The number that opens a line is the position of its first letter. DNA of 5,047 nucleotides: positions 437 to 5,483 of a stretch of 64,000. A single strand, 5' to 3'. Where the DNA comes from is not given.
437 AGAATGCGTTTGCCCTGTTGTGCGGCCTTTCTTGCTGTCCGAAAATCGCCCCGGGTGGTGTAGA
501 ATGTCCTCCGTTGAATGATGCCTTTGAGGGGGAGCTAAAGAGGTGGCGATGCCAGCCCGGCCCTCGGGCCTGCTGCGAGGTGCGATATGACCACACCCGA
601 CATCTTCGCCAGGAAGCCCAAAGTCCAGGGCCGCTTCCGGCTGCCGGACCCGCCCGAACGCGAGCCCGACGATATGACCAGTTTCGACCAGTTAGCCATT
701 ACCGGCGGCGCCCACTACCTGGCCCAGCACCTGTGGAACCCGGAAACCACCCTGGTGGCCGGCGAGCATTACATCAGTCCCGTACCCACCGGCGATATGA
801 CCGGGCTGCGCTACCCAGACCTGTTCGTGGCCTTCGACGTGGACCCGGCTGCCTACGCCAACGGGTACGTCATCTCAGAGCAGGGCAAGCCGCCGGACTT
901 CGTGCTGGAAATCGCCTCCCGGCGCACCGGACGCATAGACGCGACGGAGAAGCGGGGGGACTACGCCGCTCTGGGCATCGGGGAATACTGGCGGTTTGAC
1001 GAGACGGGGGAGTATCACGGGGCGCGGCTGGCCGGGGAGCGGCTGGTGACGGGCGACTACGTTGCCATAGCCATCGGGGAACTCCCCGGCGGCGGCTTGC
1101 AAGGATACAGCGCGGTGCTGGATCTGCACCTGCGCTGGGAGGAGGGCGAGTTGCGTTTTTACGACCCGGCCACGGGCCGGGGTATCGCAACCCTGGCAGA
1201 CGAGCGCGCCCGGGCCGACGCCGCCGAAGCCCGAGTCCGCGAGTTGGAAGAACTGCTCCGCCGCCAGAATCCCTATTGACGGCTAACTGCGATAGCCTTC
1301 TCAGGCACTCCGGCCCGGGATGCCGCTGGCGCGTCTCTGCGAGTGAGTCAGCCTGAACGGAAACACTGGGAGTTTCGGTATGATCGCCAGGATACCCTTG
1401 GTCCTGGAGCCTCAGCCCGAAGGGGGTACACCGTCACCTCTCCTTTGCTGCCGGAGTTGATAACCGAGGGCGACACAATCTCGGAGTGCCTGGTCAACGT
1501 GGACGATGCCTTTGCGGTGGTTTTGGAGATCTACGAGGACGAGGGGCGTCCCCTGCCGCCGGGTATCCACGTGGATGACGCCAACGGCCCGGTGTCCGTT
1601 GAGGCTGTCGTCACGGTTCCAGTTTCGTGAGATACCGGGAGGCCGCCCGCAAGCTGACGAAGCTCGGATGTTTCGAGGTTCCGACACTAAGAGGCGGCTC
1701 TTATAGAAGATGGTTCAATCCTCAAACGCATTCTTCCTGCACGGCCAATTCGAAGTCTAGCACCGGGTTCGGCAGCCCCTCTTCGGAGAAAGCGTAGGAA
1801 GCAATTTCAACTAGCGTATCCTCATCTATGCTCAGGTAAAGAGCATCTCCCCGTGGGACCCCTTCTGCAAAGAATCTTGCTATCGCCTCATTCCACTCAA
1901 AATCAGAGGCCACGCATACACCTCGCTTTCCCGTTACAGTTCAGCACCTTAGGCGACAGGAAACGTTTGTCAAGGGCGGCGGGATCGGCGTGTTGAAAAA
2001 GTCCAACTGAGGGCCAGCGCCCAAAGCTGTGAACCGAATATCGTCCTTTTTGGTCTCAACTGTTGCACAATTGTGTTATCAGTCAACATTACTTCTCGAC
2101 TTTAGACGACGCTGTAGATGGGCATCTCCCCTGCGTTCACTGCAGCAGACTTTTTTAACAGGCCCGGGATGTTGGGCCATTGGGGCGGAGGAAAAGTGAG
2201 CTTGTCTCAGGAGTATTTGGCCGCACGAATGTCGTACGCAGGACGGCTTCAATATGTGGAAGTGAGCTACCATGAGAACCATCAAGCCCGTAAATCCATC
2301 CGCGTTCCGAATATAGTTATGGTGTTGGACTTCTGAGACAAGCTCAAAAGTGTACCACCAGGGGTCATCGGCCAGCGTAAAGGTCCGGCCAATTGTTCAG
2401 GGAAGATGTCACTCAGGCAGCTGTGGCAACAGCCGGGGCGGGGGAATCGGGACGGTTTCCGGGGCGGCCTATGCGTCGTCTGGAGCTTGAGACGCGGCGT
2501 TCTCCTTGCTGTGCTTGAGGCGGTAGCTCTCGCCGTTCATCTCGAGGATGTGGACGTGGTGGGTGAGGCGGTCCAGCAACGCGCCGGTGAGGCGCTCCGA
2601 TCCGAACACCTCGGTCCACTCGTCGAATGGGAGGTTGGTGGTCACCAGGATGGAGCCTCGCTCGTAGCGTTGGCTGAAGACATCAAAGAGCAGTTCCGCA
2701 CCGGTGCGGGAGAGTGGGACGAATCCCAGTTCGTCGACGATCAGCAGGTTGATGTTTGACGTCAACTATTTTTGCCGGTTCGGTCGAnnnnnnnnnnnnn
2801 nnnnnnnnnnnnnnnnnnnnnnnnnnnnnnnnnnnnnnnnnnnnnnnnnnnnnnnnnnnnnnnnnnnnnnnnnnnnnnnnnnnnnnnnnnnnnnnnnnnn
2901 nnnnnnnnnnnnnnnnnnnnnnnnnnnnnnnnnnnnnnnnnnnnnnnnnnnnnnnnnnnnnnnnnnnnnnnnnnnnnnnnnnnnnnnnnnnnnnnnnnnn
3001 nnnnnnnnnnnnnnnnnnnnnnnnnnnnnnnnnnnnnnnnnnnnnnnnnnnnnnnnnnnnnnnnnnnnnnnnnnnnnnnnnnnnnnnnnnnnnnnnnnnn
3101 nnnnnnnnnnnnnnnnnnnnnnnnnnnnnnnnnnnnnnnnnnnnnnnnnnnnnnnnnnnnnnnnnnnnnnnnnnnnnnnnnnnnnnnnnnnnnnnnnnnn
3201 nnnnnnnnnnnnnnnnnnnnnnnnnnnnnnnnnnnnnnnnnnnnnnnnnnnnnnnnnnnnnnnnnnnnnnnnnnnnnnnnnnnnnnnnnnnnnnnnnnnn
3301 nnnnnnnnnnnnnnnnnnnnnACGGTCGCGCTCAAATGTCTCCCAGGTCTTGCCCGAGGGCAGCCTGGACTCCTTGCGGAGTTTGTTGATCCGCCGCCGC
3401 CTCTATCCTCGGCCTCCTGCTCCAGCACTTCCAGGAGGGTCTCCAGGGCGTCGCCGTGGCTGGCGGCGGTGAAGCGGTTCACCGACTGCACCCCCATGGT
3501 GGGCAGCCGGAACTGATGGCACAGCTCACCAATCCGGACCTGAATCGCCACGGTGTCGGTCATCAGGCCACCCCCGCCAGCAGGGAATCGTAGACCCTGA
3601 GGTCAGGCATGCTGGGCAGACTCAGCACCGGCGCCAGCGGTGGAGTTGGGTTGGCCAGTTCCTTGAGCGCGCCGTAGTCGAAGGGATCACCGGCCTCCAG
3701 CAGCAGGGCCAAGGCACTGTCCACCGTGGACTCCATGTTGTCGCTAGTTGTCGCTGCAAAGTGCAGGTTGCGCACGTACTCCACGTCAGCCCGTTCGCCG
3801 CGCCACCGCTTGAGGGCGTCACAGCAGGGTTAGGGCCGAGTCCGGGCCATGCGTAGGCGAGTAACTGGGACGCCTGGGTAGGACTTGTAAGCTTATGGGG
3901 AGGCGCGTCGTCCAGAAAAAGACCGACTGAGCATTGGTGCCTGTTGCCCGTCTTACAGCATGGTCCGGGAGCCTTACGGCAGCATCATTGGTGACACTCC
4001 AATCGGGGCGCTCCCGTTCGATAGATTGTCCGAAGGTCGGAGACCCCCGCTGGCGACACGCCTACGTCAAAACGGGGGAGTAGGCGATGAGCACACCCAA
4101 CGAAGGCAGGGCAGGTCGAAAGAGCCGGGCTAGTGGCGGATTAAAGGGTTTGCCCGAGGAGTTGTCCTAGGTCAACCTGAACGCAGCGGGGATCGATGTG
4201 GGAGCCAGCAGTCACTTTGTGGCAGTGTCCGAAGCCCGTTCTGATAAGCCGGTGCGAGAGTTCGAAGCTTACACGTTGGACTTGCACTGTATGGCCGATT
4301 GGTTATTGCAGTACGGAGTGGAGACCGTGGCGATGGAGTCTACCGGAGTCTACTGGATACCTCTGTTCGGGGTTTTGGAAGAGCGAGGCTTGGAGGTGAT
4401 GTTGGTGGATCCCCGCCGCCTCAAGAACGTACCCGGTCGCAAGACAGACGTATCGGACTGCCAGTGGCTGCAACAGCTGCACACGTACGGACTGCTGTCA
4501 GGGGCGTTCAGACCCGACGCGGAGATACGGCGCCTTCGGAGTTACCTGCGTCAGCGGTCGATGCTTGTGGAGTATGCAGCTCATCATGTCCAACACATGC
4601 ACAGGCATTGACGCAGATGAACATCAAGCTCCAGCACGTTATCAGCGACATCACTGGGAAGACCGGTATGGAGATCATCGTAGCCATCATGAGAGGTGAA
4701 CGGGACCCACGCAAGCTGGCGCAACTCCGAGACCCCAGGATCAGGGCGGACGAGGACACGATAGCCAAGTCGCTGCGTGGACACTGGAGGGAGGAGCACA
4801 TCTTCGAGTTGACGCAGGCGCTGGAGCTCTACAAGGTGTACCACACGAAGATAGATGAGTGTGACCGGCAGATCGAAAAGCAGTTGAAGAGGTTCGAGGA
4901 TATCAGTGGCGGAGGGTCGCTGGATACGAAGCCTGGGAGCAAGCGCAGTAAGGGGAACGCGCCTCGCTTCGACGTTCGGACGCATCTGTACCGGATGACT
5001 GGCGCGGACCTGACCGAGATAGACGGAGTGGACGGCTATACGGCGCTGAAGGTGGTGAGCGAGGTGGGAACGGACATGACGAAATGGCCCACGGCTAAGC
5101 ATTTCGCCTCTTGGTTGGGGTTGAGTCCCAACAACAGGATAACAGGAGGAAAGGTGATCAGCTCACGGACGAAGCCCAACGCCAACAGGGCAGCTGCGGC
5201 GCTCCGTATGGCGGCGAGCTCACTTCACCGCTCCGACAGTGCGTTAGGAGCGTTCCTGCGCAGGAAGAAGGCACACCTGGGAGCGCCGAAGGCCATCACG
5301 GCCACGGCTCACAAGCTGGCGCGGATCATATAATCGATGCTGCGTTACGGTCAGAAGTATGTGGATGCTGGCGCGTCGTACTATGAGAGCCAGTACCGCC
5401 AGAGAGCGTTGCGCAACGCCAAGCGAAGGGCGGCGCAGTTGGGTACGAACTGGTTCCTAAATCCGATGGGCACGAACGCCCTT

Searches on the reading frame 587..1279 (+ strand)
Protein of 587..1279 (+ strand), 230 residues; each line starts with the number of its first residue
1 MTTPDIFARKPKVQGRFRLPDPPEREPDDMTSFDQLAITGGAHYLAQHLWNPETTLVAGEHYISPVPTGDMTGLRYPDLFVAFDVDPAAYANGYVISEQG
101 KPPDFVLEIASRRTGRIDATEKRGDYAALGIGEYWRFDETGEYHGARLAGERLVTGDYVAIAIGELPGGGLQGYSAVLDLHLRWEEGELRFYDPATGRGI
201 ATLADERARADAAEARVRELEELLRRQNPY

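Call 80: search_protein_families(library=pfam, max_evalue=0.001, proteins=[window:587-1279:+])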
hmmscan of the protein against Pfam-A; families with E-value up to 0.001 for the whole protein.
window:587-1279:+ (230 aa): 1 family
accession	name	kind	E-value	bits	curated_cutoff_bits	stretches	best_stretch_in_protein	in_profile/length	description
PF05685.18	Uma2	-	2.8e-12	46.9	27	1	73-163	68-151/172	Putative restriction endonuclease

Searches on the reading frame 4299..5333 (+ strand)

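Call 79: search_protein_families(library=pfam, max_evalue=0.00001, proteins=[window:4299-5333:+])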
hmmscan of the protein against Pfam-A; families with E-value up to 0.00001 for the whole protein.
window:4299-5333:+ (344 aa): 1 family
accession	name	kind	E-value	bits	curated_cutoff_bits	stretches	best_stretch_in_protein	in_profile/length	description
PF02371.22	Transposase_20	-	1.7e-12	48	21.3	1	238-316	4-82/87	Transposase IS116/IS110/IS902 family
